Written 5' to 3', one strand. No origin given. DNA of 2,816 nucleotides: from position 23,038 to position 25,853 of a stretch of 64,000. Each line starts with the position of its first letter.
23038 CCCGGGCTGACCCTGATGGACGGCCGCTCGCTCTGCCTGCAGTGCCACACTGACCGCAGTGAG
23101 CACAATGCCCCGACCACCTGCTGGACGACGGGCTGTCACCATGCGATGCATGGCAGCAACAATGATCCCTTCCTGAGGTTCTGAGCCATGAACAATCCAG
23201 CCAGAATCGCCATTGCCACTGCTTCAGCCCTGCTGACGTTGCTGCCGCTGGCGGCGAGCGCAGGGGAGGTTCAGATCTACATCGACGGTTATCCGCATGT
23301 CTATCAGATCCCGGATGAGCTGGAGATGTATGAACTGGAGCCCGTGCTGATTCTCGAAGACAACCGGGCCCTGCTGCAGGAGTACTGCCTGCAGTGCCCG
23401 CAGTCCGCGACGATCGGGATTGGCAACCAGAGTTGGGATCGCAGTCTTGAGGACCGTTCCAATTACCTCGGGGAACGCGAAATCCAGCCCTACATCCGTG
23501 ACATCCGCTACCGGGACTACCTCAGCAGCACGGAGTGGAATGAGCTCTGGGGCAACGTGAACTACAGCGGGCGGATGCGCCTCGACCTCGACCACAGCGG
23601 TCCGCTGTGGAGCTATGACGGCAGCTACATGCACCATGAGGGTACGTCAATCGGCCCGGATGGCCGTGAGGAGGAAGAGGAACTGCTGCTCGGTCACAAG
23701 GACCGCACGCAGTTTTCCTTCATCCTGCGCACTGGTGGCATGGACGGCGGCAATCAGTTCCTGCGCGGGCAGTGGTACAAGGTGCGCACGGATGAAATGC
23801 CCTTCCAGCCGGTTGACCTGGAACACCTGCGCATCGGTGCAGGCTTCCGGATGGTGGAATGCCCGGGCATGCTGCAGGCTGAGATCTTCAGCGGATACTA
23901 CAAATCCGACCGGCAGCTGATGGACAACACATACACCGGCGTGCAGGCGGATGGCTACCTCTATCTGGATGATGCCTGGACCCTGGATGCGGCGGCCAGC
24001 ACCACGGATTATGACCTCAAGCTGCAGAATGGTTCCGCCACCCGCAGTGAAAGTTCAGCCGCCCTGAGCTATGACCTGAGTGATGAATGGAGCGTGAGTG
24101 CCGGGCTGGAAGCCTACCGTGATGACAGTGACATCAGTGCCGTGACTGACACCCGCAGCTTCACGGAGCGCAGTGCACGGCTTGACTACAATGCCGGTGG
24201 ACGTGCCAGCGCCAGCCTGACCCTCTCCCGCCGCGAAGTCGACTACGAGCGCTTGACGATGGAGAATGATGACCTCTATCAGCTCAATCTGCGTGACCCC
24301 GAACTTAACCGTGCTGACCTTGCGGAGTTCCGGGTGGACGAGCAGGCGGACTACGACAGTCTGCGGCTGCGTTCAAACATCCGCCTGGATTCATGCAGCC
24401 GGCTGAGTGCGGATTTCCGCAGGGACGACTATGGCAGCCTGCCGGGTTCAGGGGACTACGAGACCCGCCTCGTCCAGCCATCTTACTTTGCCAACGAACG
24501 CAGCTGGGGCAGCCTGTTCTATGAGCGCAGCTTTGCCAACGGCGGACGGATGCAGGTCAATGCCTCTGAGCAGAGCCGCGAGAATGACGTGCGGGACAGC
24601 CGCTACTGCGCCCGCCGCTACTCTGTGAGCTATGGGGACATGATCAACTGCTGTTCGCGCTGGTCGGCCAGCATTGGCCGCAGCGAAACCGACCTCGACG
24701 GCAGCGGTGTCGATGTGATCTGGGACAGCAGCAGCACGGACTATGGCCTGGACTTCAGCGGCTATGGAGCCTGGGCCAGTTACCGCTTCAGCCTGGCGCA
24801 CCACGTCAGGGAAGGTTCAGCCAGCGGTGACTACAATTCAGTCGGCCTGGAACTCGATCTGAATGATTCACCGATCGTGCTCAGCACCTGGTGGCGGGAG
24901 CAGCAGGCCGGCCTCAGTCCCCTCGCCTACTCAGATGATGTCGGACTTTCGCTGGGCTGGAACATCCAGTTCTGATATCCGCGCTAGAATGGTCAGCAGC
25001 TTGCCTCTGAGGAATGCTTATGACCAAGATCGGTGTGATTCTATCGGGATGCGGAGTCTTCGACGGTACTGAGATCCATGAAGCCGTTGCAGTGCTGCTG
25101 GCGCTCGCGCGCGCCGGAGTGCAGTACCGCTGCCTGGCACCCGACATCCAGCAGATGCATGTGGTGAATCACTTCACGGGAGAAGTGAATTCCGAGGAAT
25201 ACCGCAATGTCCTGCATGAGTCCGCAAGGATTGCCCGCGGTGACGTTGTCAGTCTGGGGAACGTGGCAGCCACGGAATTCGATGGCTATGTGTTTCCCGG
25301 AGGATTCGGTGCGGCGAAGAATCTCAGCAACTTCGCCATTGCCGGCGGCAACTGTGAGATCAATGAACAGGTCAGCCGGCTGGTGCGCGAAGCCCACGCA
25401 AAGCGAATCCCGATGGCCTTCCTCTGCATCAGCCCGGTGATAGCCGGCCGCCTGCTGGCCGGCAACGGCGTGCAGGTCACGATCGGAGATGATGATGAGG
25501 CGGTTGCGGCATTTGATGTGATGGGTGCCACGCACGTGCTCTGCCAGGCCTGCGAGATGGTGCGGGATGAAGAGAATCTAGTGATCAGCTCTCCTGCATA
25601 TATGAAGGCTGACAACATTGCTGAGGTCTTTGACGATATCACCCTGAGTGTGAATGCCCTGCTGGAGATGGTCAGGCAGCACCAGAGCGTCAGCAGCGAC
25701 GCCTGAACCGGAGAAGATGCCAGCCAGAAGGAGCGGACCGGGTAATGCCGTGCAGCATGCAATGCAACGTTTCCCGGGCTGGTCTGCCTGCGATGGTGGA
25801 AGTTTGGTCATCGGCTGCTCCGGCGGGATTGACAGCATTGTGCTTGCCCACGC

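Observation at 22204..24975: Two-gene porin-cytochrome conduit: MtrA/MtoA-like decaheme plus MtrB/PioB-like outer-membrane barrel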

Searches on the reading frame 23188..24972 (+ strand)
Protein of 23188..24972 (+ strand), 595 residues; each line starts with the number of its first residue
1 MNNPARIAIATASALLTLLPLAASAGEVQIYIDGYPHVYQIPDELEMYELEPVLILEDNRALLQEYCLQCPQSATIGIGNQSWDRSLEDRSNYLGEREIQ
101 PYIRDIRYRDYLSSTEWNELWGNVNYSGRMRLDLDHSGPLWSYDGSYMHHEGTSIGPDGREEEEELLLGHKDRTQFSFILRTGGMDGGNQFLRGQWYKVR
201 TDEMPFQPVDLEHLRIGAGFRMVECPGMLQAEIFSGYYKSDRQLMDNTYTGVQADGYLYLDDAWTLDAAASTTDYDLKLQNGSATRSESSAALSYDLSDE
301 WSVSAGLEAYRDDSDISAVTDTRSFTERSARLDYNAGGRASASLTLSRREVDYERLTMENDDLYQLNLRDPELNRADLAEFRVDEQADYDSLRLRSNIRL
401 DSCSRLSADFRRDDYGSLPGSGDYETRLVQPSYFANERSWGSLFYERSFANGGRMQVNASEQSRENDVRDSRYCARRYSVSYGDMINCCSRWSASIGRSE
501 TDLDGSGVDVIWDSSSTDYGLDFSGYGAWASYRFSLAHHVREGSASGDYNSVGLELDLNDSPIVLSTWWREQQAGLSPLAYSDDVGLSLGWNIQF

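Call 4: search_protein_families(library=pfam, proteins=[window:23188-24972:+], max_evalue=1)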
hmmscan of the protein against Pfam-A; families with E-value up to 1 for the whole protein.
window:23188-24972:+ (595 aa): 1 family
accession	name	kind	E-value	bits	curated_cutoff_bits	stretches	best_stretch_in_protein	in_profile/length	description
PF10677.15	DUF2490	-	0.0063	16.7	29.8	1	283-401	33-117/186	Protein of unknown function (DUF2490)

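Call 5: search_protein_families(library=ncbifam, proteins=[window:23188-24972:+], max_evalue=1)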
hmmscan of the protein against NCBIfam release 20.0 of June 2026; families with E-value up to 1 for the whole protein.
window:23188-24972:+ (595 aa): 0 families

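Call 6: find_homologous_proteins(query=window:23188-24972:+, max_evalue=0.001)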
Query window:23188-24972:+ (595 aa): 5 proteins with E <= 0.001 among 8000 candidates.
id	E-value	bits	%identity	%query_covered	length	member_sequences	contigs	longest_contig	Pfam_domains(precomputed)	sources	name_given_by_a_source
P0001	0.0e+0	1274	92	100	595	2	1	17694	-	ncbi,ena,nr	ncbi:hypothetical protein KDL44_15700 [bacterium]|nr:hypothetical protein [bacterium]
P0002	0.0e+0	1030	73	100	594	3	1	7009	-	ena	-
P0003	2.9e-271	920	67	99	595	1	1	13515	-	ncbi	-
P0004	7.9e-271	918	67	98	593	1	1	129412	-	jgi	jgi:hypothetical protein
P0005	2.3e-263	893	67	98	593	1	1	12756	-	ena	-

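Call 10: find_encoding_contigs(protein=P0004, flank=10000, max_places=3)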
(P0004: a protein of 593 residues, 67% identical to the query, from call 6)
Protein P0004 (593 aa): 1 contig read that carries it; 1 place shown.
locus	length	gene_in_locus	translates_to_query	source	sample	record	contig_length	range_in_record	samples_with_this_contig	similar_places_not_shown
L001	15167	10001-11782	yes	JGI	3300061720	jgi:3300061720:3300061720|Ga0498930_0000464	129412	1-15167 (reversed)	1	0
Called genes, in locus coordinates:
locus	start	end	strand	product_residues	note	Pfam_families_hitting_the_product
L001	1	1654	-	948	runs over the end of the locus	PF00041:fn3 (faint), PF25292:Beta-prop_CGLA (faint), PF13570:Beta-prop_ACSF4, PF13360:PQQ_2, PF13570:Beta-prop_ACSF4, PF13360:PQQ_2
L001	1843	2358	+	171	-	PF03625:DUF302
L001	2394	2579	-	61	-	PF12669:FeoB_associated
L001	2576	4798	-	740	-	PF01926:MMR_HSR1, PF02421:FeoB_N, PF04548:AIG1 (weak), PF09439:SRPRB (faint), PF07670:Gate, PF07664:FeoB_C, PF07670:Gate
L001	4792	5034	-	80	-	PF04023:FeoA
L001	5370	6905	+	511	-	PF00392:GntR, PF00155:Aminotran_1_2, PF12897:Asp_aminotransf (faint)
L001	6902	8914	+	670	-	-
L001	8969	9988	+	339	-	PF14522:Cytochrome_C7 (faint), PF09699:Paired_CXXCH_1 (weak), PF14537:Cytochrom_c3_2 (weak), PF09699:Paired_CXXCH_1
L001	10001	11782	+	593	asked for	-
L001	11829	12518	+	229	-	-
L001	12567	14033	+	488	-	PF01171:ATP_bind_3, PF11734:TilS_C (weak)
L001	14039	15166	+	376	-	?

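Call 11: find_encoding_contigs(protein=P0003, flank=10000, max_places=3)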
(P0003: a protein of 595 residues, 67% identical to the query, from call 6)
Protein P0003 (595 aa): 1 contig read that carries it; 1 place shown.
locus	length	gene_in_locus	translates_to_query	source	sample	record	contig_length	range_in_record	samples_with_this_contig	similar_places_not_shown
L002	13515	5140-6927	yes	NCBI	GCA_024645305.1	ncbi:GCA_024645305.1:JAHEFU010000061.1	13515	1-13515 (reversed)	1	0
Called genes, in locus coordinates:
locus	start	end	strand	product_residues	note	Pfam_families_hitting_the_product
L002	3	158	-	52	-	?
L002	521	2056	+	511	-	PF00392:GntR, PF00155:Aminotran_1_2, PF12897:Asp_aminotransf (faint)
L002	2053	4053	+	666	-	-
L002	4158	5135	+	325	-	PF14522:Cytochrome_C7 (faint), PF09699:Paired_CXXCH_1, PF14537:Cytochrom_c3_2, PF09699:Paired_CXXCH_1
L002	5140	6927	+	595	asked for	-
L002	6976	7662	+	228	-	PF01965:DJ-1_PfpI (weak)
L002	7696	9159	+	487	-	PF01171:ATP_bind_3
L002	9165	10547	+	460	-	PF10396:TrmE_N, PF12631:MnmE_helical, PF01926:MMR_HSR1, PF02421:FeoB_N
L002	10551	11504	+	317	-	PF00892:EamA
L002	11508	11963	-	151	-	-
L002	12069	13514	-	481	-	?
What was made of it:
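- The 668-aa lipoprotein lies directly upstream and is syntenic in the close relatives L001 and L002 (calls 10, 11).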

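Call 17: find_homologous_proteins(query=A2, max_evalue=0.001)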
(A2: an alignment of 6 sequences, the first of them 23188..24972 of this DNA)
Query A2 (6 sequences) (595 aa, profile of the alignment): 5 proteins with E <= 0.001 among 8000 candidates.
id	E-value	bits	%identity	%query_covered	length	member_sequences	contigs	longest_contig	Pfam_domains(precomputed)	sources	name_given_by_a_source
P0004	2.0e-292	989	67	98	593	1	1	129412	-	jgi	jgi:hypothetical protein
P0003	3.0e-287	972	67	99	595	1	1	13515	-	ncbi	-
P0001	2.5e-281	952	92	100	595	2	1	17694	-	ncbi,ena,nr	ncbi:hypothetical protein KDL44_15700 [bacterium]|nr:hypothetical protein [bacterium]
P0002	1.3e-263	894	73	100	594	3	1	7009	-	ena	-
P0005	1.3e-261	887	67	98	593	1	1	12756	-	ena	-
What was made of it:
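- Tried and rejected: A profile search of the word-indexed protein database with a diverse barrel alignment returned only the same five proteins (call 17).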

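Call 20: search_protein_representatives(alignment_id=A1)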
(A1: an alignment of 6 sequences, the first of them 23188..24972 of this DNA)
Query: 6 sequences, 593 profile positions. Proteins with E-value up to 0.001 (for the whole library): 12; up to 1e-10: 12; up to 1e-30: 10. The best 12 are listed.
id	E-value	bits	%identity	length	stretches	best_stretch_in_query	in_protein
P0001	0.0e+00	1217.2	-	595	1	1-593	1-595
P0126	1.4e-95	337.5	-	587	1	8-592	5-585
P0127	1.1e-93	331.3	-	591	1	7-591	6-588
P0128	2.8e-89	316.8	-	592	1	7-591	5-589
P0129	2.1e-83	297.3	-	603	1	9-593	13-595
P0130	6.1e-77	276.0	-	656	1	25-592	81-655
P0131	2.1e-75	270.9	-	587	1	8-588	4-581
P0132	6.3e-73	262.8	-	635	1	26-591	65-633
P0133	2.6e-67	244.2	-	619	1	10-590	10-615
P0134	7.4e-59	216.3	-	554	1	43-591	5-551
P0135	8.1e-28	113.8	-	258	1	298-553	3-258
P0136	3.0e-21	92.1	-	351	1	26-286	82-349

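Call 26: search_solved_structures(query=A3, max_evalue=10, show_alignments=2)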
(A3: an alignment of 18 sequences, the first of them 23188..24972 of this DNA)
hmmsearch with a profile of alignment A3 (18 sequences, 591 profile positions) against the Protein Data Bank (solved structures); distinct sequences matched with E-value up to 10: 1.
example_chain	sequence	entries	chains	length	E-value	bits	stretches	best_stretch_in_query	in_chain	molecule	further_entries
7btx_L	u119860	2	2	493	0.69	11.5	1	229-400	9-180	MDM10 isoform 1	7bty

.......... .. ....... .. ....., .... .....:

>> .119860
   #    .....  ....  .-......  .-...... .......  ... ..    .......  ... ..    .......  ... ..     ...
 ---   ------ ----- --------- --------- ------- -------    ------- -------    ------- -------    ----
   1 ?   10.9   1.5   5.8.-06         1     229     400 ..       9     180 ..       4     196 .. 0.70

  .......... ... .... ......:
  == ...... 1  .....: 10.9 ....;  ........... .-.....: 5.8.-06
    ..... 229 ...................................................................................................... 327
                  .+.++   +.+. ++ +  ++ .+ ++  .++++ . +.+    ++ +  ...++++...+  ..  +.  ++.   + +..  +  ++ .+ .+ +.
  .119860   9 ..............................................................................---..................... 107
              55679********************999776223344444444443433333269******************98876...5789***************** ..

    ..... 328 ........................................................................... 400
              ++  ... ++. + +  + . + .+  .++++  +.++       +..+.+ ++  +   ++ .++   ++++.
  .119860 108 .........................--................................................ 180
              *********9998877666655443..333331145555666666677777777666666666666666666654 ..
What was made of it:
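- The barrel matches no MtrB/PioB sequence model and does not match 6R2Q_B by profile (calls 4, 5, 26). The barrel matches no electron-conduit family by sequence (calls 4, 5, 26).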

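Call 37: predict_structure(alignment_id=A4)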
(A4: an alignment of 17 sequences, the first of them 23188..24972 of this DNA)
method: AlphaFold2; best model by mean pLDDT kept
length: 595 residues; sequences in the alignment: 17
mean_pLDDT: 80.6   pTM: 0.68
mean pLDDT of the five models: 80.6, 78.3, 77.5, 74.0, 70.2
residues with pLDDT >= 90: 228; 70-90: 220; 50-70: 121; < 50: 26
segments of 3 or more residues with pLDDT < 50: 1-3, 18-23, 66-69, 86-96
pLDDT, mean of each block of 10 residues (from residue 1): 60 58 58 61 58 64 53 83 53 55 87 80 83 88 92 67 62 92 71 94 64 95 83 95 86 94 92 88 90 93 96 76 92 89 96 84 70 67 85 95 94 80 75 75 95 94 74 89 92 95 65 85 90 94 81 90 89 71 83 84
secondary structure, 60 per line:
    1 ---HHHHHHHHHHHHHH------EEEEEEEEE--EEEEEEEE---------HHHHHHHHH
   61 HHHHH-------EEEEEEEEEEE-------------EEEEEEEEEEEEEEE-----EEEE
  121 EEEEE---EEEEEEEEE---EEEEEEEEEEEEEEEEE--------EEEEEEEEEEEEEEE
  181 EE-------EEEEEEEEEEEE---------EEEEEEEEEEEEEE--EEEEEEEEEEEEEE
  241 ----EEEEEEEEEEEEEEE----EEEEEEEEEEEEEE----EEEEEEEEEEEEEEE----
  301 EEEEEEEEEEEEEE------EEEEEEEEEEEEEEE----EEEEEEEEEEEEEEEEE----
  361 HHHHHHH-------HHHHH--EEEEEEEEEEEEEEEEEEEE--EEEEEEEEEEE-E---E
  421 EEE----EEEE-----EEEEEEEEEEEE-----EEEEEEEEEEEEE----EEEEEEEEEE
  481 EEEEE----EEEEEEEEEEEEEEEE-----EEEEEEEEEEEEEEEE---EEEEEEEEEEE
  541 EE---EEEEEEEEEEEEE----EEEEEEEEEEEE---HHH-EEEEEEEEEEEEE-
elements in order: H4-17 E24-32 E35-42 H52-65 E73-83 E97-111 E117-125 E129-137 E141-157 E166-182 E190-201 E211-224 E227-240 E245-259 E264-277 E282-296 E301-314 E321-335 E340-356 H361-367 H375-379 E382-401 E404-414 E420-423 E428-431 E437-448 E454-466 E471-485 E490-505 E511-526 E530-542 E546-558 E563-574 E582-594
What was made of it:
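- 23188..24975 (+): Outer-membrane beta-barrel of about 26 strands, 595 aa, structurally MtrB-like. Signal peptide aa 1-25. AF2 pLDDT 80.6, pTM 0.68 (call 37).
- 23263..23403 (+): N-terminal periplasmic mini-domain of the barrel protein (aa 26-72: beta-hairpin plus helix). It ends in the clade-specific CLQC (nt 23386-23397). DSSP elements E24-32, E35-42, H52-65 with pLDDT about 53-64 (call 37).
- On LptD lipopolysaccharide-assembly barrel: The N-terminal domain is only about 47 aa (call 37).
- The AF2 model has pLDDT 80.6 and about 26 strands (call 37). The barrel model rests on only 17 sequences, with pTM 0.68, and its N-terminal 100 residues have low confidence (call 37). Solute porins have 16-18 strands and TonB-dependent receptors have 22 strands plus a plug domain, which is absent here (own knowledge; call 37). 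There is no LptD-type N-terminal beta-jellyroll, only a domain of about 47 aa (call 37).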

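Call 43: fold_search(model_id=the predicted structure, library=pdb)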
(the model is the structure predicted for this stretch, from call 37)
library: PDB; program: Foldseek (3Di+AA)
matches with E <= 10: 783; with E <= 0.001: 298
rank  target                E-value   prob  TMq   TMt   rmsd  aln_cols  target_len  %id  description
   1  6r2q_B                1.2e-10  1.00  0.60  0.56   7.5       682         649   10  Structure of the Mtr complex (released 2020-04-22)
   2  8p97_A                5.1e-08  1.00  0.39  0.37  13.3       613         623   10  BtuB3G3 bound to cyanocobalamin with disordered EL8 (released 2023-08-16)
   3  9i98_A                7.7e-08  1.00  0.39  0.41  11.7       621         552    9  Cryo-EM structure of Shigella flexneri LptDE bound by a Bicyclic peptide molecule (Compound 13) (released 2025-10-15)
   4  9i92_A                2.5e-07  1.00  0.40  0.42  11.5       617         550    8  Cryo-EM structure of Shigella flexneri LptDE bound by a Bicyclic peptide molecule (Compound 1) (released 2025-10-15)
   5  4rhb_A                4.9e-07  1.00  0.31  0.32  13.5       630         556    8  Crystal structure of the lipopolysaccharide assembly complex LptD-LptE from the Escherichia coli outer membrane (released 2015-08-26)
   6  2hdf                  5.1e-07  1.00  0.42  0.43   9.8       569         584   10  Crystal structure of the Colicin I receptor Cir from E.coli (released 2007-05-08)
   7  8p98_A                5.3e-07  1.00  0.40  0.39  13.7       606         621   10  BtuB3G3 bound to cyanocobalamin with ordered EL8 (released 2023-08-16)
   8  9i94_A                5.6e-07  1.00  0.39  0.41  11.5       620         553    8  Cryo-EM structure of Shigella flexneri LptDE bound by a Bicyclic peptide molecule (Compound 3) (released 2025-10-15)
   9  9rpr_A                6.7e-07  1.00  0.37  0.33  11.8       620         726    9  Cryo-EM structure of LptDEM complex containing Shigella flexneri LptE and endogenous E. coli LptD and LptM (released 2025-12-10)
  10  6h7f_A                7.7e-07  1.00  0.42  0.39  18.1       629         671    8  Crystal structure of BauA, the Ferric preacinetobactin receptor from Acinetobacter baumannii in complex with Fe3+-Prea (released 2018-10-10)
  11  8h1r_A                8.1e-07  1.00  0.43  0.37  10.9       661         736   10  Crystal structure of LptDE-YifL complex (released 2023-10-25)
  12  9i95_A                9.7e-07  1.00  0.39  0.40  11.5       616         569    9  Cryo-EM structure of Shigella flexneri LptDE bound by a Bicyclic peptide molecule (Compound 4) (released 2025-10-15)
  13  6h7v_A                1.3e-06  1.00  0.42  0.39  18.2       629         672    8  Crystal structure of BauA, the Ferric preacinetobactin receptor from Acinetobacter baumannii (released 2018-10-10)
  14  9ia5_A                1.3e-06  1.00  0.38  0.33  11.8       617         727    9  LpDEM from Escherichia coli (released 2025-12-10)
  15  1kmo                  1.9e-06  1.00  0.40  0.37  16.1       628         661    7  Crystal structure of the Outer Membrane Transporter FecA (released 2002-03-06)
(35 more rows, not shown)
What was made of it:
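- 23188..24975 (+): Foldseek top hit 6R2Q_B, E 1.2e-10, TM 0.60/0.56 (call 43).
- MtrB (6R2Q_B) ranks first of 350,542 PDB chains by Foldseek at TM 0.60/0.56, with all others at or below 0.46 (call 43).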

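Call 74: search_protein_families(library=ncbifam, alignment_id=A3, max_evalue=10)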
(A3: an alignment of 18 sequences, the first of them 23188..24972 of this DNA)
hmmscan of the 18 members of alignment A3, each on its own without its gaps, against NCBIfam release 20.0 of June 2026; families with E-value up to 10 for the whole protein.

A. member 1, window:23188-24972:+ (595 aa): 0 families

B. families by the number of members that match (of 18 scanned): 7 families
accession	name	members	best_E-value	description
NF041027.1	GSU2204_Se_pt_1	3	0.00066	GSU2204 family CXXCH-containing (seleno)protein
NF033921.0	por_somb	1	0.005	iron uptake porin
TIGR01240.1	mevDPdecarb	1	0.06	diphosphomevalonate decarboxylase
NF006559.0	PRK09060.1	1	0.097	dihydroorotase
TIGR02600.1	Verru_Chthon_A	1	0.15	Verru_Chthon cassette protein A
TIGR00729.1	TIGR00729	1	0.19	ribonuclease HII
TIGR03593.1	yidC_nterm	1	0.58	membrane protein insertase YidC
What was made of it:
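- Closest known: Geobacter sulfurreducens OmcK. Different: The window's own barrel does not hit NF041027 at all (calls 5, 74).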

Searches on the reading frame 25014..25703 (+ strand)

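Call 4: search_protein_families(library=pfam, proteins=[window:25014-25703:+], max_evalue=1)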
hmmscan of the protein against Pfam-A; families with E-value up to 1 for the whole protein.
window:25014-25703:+ (230 aa): 1 family
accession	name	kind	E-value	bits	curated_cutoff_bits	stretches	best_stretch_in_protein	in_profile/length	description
PF01965.30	DJ-1_PfpI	-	0.00048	20.4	26.6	1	15-156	7-119/165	DJ-1/PfpI family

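Call 5: search_protein_families(library=ncbifam, proteins=[window:25014-25703:+], max_evalue=1)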
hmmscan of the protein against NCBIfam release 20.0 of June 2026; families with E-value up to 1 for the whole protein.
window:25014-25703:+ (230 aa): 3 families
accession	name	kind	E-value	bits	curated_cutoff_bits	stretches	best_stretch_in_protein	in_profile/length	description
NF008747.0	PRK11780.1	equivalog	2.3e-84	282.7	180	1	3-220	1-217/218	isoprenoid biosynthesis glyoxalase ElbB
TIGR01383.1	not_thiJ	equivalog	2.6e-05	24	131.25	1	17-146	8-111/180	DJ-1 family glyoxalase III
TIGR01382.1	PfpI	subfamily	0.0093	15.5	139.05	1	80-150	54-115/169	DJ-1/PfpI/YhbO family deglycase/protease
